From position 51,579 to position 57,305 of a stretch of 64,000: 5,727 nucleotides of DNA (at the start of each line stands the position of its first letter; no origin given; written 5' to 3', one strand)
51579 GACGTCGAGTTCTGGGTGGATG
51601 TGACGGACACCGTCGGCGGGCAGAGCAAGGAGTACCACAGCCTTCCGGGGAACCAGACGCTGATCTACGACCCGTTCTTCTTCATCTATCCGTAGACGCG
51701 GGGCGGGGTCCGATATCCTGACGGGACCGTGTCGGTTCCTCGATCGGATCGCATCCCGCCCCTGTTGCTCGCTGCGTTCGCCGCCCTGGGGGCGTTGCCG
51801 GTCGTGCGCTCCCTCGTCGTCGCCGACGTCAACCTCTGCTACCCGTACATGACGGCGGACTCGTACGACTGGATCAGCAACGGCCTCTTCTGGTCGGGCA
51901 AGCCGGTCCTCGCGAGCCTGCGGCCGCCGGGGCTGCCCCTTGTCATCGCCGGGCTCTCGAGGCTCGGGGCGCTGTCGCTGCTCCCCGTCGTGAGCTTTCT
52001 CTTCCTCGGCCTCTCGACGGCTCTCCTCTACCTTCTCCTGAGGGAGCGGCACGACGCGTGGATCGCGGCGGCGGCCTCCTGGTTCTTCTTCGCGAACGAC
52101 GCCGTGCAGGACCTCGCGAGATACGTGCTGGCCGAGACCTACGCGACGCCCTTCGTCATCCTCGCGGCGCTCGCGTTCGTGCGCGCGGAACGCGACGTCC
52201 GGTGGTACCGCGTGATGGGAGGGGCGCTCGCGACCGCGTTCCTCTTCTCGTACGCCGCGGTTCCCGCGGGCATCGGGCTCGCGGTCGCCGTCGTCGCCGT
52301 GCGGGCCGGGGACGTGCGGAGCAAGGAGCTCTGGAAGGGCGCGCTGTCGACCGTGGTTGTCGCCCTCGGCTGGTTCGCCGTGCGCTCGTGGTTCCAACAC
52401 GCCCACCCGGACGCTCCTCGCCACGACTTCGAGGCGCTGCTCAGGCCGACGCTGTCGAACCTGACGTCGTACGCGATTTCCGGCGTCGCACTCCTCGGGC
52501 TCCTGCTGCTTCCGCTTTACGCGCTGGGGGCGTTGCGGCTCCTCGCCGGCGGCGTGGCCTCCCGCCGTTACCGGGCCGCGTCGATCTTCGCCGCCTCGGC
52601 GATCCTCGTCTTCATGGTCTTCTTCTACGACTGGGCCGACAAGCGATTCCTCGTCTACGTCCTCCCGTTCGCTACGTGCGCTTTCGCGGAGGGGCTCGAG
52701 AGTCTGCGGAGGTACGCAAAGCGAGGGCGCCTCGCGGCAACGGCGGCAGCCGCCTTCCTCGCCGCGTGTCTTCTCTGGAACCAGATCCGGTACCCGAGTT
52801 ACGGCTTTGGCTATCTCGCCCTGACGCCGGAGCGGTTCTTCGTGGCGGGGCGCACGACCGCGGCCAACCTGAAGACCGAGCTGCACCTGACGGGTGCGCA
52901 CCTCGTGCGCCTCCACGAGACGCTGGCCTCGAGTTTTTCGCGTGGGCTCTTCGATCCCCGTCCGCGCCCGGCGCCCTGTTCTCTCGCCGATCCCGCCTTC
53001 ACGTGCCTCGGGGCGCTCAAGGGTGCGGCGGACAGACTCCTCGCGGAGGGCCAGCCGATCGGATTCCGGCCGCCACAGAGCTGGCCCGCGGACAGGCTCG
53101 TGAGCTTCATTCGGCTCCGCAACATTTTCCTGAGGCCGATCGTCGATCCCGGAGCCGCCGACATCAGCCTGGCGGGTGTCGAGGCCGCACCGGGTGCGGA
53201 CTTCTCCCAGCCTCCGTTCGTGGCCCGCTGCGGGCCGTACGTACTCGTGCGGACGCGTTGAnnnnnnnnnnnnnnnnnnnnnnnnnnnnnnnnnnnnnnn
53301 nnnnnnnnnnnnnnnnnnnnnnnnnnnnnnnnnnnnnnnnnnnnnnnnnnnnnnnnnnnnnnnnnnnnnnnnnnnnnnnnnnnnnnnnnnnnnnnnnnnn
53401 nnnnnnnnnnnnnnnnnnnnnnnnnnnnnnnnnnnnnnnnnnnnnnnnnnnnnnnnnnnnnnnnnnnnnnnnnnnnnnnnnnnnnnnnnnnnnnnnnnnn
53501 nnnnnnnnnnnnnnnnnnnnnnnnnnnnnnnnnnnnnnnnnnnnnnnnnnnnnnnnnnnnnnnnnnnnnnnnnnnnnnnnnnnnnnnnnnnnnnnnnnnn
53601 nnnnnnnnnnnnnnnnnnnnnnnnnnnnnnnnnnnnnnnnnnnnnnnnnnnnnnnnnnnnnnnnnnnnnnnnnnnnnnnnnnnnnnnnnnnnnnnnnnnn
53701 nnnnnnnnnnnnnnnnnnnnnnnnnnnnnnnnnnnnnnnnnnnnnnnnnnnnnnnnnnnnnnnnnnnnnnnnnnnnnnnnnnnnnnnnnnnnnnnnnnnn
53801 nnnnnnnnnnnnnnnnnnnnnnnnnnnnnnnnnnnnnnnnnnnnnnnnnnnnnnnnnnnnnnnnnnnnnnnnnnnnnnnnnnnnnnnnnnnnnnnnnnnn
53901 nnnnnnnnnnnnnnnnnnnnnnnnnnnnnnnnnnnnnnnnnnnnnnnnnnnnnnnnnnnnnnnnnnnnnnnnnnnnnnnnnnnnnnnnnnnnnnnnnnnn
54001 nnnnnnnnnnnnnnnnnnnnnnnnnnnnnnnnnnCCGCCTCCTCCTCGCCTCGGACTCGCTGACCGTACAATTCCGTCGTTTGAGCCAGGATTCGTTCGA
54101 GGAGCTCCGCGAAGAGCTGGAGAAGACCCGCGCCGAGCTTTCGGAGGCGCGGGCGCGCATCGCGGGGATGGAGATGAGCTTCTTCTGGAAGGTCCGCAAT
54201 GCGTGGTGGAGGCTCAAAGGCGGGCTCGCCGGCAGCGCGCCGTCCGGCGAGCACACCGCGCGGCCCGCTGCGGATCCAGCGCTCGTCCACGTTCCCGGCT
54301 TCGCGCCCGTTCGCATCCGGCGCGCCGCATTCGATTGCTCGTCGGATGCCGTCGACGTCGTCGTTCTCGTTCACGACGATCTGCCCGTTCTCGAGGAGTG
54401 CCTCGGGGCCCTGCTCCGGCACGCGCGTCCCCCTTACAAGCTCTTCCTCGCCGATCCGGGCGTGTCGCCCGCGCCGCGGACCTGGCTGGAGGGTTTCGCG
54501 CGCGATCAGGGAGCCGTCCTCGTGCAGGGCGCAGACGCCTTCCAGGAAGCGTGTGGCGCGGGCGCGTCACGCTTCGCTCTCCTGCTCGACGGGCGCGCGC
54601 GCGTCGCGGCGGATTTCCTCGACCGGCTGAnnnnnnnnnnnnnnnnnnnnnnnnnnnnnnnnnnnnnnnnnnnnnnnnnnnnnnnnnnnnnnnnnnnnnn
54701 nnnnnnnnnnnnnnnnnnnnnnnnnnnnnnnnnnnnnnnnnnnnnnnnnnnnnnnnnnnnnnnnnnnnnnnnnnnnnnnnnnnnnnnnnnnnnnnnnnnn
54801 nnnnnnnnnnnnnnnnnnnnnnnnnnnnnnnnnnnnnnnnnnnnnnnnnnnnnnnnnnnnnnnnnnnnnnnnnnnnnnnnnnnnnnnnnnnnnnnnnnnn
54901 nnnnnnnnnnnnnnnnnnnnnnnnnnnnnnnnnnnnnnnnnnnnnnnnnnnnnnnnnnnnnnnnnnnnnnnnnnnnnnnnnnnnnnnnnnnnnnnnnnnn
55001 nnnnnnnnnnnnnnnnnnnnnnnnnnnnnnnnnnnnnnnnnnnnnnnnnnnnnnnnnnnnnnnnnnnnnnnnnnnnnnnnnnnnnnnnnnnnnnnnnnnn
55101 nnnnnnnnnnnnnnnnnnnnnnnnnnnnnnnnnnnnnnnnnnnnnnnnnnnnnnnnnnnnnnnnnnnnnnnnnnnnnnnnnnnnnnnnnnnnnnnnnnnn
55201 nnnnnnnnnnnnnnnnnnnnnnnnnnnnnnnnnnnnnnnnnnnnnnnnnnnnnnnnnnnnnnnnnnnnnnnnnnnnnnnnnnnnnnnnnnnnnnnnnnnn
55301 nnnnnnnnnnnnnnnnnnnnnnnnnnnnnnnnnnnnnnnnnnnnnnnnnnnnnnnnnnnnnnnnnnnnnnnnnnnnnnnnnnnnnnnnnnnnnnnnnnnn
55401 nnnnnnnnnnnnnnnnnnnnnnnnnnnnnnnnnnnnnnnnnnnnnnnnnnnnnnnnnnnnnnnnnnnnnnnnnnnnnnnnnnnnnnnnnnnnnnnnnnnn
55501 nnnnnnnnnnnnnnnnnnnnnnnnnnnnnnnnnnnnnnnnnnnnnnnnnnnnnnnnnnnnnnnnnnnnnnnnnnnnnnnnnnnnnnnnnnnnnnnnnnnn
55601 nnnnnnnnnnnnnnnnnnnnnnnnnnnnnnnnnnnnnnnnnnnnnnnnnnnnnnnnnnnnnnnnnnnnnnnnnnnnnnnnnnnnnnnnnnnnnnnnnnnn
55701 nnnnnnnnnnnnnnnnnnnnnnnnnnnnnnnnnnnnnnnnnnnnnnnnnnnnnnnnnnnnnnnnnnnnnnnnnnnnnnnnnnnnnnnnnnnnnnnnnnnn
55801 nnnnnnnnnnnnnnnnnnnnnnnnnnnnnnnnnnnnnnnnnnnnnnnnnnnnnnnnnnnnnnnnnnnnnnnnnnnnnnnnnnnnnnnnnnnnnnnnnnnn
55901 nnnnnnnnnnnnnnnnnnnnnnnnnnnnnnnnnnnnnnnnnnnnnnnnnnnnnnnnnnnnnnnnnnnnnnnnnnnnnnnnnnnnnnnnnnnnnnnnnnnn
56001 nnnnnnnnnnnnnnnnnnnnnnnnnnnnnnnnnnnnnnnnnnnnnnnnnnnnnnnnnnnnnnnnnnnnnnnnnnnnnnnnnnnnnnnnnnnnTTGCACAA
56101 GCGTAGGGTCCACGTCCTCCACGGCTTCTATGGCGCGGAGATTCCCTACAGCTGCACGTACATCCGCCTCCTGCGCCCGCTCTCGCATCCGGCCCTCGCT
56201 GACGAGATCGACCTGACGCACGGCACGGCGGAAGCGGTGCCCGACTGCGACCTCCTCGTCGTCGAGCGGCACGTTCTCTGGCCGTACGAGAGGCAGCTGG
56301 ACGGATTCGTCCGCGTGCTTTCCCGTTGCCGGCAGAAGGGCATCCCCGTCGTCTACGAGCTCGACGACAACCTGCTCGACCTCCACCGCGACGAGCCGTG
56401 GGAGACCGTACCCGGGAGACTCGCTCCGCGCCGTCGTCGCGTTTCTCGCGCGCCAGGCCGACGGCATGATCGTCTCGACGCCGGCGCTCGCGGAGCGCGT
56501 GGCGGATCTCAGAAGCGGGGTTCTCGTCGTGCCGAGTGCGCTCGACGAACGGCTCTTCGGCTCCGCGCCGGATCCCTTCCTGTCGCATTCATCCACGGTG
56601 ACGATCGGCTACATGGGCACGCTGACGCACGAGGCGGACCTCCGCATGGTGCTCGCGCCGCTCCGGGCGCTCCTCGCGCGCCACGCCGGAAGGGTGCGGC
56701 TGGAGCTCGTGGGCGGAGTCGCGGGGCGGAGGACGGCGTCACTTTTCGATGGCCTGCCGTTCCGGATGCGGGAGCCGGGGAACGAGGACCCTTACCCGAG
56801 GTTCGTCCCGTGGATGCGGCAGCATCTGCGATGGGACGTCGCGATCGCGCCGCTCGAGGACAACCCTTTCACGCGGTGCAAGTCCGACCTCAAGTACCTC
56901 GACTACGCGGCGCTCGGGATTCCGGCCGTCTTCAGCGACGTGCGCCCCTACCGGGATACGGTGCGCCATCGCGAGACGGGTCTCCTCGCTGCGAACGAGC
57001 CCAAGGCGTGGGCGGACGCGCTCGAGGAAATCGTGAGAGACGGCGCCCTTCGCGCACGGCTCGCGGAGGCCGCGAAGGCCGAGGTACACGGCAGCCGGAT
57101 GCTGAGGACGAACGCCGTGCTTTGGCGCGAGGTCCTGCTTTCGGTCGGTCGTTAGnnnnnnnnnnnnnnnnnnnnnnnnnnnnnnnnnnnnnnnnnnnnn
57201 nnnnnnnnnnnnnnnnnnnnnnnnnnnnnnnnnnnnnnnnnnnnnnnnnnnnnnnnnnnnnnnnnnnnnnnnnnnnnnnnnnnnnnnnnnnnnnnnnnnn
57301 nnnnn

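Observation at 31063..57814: Large cell-surface glycan locus with giant secreted proteins embedded between wzm and wzt: a candidate surface-protein O-glycosylation system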

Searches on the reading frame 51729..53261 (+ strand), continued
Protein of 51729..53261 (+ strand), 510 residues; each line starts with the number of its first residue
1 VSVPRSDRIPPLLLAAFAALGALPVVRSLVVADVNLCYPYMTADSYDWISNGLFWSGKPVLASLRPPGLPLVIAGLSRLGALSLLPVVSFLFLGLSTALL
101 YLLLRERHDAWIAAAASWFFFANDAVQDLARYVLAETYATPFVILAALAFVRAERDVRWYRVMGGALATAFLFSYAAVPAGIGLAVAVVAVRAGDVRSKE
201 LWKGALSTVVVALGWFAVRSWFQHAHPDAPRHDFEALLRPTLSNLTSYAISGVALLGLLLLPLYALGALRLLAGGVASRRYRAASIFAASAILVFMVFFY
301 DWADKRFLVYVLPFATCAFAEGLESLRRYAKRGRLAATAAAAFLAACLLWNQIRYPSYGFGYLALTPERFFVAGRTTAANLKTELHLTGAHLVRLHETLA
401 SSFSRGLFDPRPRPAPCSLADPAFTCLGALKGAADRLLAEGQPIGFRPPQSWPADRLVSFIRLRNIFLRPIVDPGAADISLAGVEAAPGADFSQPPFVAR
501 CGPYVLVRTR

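Call 80: search_protein_families(library=pfam, proteins=[L089:13888-15645:-, L089:12845-13891:-, L089:5001-6275:+, L089:9020-9988:+], max_evalue=1)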
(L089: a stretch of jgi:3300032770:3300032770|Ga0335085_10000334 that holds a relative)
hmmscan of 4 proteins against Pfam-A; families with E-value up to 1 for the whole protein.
L089:13888-15645:- (585 aa): 0 families

L089:12845-13891:- (348 aa): 12 families
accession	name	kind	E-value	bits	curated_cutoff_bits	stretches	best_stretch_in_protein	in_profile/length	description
PF08241.18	Methyltransf_11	-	7e-17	62.3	21.2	1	95-196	1-95/95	Methyltransferase domain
PF13649.12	Methyltransf_25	-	2e-14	54.5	27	1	95-192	2-97/97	Methyltransferase domain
PF08242.18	Methyltransf_12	-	1.3e-13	52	30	1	95-194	1-98/98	Methyltransferase domain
PF13489.12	Methyltransf_23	-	2.3e-11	44.1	27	1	89-239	21-133/164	Methyltransferase domain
PF01209.24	Ubie_methyltran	-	5.8e-10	39.3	20.1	1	88-198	45-153/233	ubiE/COQ5 methyltransferase family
PF13847.12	Methyltransf_31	-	2.9e-08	34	27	1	89-200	2-113/145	Methyltransferase domain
PF23475.1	zf-Tbcl_FmdE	-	0.024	14.6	23.2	1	16-31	4-19/35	FmdE treble clef zinc finger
PF07295.17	DUF1451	-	0.028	15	26.1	1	2-27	114-139/146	Zinc-ribbon containing domain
PF05148.21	Methyltransf_8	-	0.07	13.4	27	1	145-198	106-158/219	Hypothetical methyltransferase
PF05219.18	DREV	-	0.12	11.9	26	1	92-196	96-186/265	DREV methyltransferase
PF00398.26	RrnaAD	-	0.19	11.2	24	1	91-109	31-49/263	Ribosomal RNA adenine dimethylase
PF20922.3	Anamorsin_N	-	0.32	11.1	27.1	1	178-201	69-92/163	Anamorsin, N-terminal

L089:5001-6275:+ (424 aa): 6 families
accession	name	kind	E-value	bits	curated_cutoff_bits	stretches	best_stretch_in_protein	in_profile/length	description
PF08308.17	PEGA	-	2.6e-15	56.5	20.8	2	214-278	9-68/71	PEGA domain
PF13620.12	CarboxypepD_reg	-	2.4e-08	34.6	32.3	2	388-422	46-81/82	Carboxypeptidase regulatory-like domain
PF13715.12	CarbopepD_reg_2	-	6.4e-06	26.5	32.2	1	217-278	16-77/88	CarboxypepD_reg-like domain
PF22820.2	TcaA_3rd_4th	-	0.0025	18.2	27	1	204-255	2-52/73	TcaA protein 3rd/4th domain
PF07550.17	Shr-like_HID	-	0.063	14.2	22.3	1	382-409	53-80/82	Heme-binding protein Shr-like, Hb-interacting domain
PF06596.16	PsbX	-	0.99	9.9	25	0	14-34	7-25/38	Photosystem II reaction centre X protein (PsbX)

L089:9020-9988:+ (322 aa): 0 families

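Call 81: search_solved_structures(query=L089:13888-15642:-, max_evalue=10)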
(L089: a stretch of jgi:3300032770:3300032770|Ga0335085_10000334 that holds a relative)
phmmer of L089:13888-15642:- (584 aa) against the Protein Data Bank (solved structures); distinct sequences matched with E-value up to 10: 2.
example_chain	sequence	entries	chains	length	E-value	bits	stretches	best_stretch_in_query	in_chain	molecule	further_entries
8sb0_C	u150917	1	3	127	0.56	12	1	26-93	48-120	DH270.I4.6 variable heavy chain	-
6l1q_C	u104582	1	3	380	0.8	11.5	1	203-282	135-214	CbbQ protein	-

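Call 101: list_cluster_members(proteins=[P0121, P0001, P0217])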
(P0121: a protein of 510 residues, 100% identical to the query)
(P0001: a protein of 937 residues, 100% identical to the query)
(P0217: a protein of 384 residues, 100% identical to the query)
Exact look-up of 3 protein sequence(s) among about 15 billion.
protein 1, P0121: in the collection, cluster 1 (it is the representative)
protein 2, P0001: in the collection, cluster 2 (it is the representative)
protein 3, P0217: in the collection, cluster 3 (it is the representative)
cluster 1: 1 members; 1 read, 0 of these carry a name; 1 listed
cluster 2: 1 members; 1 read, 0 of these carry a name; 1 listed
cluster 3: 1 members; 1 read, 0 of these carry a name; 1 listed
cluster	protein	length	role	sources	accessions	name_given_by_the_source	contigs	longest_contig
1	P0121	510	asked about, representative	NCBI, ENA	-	-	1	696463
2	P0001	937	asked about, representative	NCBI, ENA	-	-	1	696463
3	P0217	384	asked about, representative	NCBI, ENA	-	-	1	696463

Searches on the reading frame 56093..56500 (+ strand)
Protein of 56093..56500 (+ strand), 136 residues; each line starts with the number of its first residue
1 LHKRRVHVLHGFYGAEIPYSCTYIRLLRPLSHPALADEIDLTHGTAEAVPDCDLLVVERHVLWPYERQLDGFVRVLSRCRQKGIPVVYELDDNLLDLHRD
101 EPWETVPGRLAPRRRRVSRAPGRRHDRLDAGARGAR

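Call 10: search_protein_families(library=pfam, proteins=[window:56093-56500:+], max_evalue=0.01)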
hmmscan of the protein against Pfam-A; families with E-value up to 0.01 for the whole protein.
window:56093-56500:+ (136 aa): 0 families

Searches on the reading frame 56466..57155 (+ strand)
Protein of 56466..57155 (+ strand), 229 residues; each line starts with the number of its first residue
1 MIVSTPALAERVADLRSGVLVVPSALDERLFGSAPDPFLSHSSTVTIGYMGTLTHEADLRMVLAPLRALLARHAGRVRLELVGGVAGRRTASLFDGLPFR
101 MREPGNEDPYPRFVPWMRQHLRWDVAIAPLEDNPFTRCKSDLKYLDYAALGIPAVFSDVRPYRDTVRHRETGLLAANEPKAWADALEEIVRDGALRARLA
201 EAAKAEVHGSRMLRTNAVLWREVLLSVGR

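Call 10: search_protein_families(library=pfam, proteins=[window:56466-57155:+], max_evalue=0.01)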
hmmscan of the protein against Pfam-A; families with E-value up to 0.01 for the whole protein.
window:56466-57155:+ (229 aa): 2 families
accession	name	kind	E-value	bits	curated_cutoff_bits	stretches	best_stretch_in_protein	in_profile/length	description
PF13692.12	Glyco_trans_1_4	-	3.2e-11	44.1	27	1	46-192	3-142/142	Glycosyl transferases group 1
PF00534.26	Glycos_transf_1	-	2.6e-10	40.5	26.4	1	145-204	110-170/172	Glycosyl transferases group 1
